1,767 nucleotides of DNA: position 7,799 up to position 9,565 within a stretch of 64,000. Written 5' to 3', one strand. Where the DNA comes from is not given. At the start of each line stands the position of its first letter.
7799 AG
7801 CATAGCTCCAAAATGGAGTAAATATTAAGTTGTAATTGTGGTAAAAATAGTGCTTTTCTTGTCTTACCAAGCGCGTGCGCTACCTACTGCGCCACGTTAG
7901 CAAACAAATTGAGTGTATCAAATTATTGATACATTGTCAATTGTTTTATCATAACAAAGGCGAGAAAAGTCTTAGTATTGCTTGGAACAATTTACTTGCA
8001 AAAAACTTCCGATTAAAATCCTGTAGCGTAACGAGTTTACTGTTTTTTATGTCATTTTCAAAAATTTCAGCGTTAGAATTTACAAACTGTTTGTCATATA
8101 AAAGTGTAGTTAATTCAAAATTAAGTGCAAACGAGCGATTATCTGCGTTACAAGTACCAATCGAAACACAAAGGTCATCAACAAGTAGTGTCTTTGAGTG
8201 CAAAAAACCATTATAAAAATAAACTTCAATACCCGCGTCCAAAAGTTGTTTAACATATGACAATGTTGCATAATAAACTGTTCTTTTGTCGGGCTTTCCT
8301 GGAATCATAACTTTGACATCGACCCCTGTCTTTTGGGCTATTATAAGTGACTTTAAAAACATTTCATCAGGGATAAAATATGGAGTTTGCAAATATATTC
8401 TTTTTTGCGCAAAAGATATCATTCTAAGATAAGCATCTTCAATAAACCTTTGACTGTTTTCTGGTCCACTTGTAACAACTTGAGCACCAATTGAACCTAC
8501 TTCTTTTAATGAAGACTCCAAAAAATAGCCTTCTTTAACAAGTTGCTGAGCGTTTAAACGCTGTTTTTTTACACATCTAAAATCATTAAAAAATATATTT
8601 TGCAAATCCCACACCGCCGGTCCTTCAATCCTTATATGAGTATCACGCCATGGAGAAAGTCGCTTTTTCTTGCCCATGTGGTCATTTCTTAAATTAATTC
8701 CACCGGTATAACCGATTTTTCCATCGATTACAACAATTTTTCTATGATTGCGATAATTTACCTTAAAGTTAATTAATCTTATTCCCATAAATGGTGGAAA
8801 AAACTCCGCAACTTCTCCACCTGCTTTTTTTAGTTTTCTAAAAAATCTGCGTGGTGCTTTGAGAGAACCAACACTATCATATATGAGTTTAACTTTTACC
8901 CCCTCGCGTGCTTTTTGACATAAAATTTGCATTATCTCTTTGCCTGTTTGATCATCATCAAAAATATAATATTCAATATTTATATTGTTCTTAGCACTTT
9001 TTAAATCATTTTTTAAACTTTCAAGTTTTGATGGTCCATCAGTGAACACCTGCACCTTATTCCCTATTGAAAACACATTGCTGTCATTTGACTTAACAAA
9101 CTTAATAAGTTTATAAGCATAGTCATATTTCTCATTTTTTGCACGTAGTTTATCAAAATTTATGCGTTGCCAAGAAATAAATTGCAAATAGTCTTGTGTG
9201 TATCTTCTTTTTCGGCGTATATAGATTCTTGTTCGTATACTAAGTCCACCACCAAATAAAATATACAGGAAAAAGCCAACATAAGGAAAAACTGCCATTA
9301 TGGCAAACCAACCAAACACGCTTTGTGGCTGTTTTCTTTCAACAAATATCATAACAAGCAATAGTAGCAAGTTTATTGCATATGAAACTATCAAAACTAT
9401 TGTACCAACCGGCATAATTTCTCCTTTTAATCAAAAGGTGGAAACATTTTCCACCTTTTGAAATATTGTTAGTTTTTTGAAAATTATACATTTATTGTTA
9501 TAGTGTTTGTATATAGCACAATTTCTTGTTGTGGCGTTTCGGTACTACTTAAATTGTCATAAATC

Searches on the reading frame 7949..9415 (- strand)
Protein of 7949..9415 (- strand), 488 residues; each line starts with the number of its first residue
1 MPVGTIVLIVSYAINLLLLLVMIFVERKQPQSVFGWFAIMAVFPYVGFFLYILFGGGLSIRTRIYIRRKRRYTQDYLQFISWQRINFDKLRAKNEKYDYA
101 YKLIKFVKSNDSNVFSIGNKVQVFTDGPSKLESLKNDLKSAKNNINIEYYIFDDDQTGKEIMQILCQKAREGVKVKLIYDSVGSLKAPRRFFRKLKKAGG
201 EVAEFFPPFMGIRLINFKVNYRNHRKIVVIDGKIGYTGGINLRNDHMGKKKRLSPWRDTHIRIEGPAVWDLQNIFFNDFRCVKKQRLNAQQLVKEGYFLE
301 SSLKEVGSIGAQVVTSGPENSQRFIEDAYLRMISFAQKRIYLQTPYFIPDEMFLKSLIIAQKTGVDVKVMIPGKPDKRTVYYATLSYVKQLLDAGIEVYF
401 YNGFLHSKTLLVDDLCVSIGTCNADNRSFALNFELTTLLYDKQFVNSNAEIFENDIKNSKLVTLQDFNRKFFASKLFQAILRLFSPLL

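Call 5: search_protein_families(library=pfam, proteins=[window:7949-9415:-], max_evalue=0.01)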
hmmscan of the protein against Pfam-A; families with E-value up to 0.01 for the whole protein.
window:7949-9415:- (488 aa): 3 families
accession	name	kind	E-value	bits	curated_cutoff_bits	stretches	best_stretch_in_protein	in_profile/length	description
PF13091.12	PLDc_2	-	4.5e-45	153.1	27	2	330-455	2-131/132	PLD-like domain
PF00614.28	PLDc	-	6.4e-12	45.4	21.9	2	220-244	2-26/28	Phospholipase D Active site motif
PF13396.11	PLDc_N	-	1.2e-06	28.8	23.3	1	14-55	2-41/42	Phospholipase_D-nuclease N-terminal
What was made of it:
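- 7949..9415 (-): Cardiolipin synthase gene (cls), the invariable neighbour of the giant gene. PLDc_2 x2 plus PLDc_N (call 5).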

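Call 94: search_protein_families(library=ncbifam, proteins=[window:7949-9415:-], max_evalue=1e-10)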
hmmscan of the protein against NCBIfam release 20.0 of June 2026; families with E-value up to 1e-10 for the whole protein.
window:7949-9415:- (488 aa): 4 families
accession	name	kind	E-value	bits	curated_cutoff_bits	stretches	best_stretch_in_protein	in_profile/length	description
TIGR04265.1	bac_cardiolipin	equivalog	5.3e-140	467.6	290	1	5-488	4-483/483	cardiolipin synthase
NF009107.0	PRK12452.1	equivalog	1.2e-105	354.2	787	1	7-488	32-509/509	cardiolipin synthase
NF008427.0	PRK11263.1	equivalog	2.7e-55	188.1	281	1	115-466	5-351/409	cardiolipin synthase ClsB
NF010492.0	PRK13912.1-3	equivalog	1.9e-13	50.4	297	0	130-241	35-139/178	nuclease NucT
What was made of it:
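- The downstream gene is cls, not an immunity gene (calls 5, 94).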
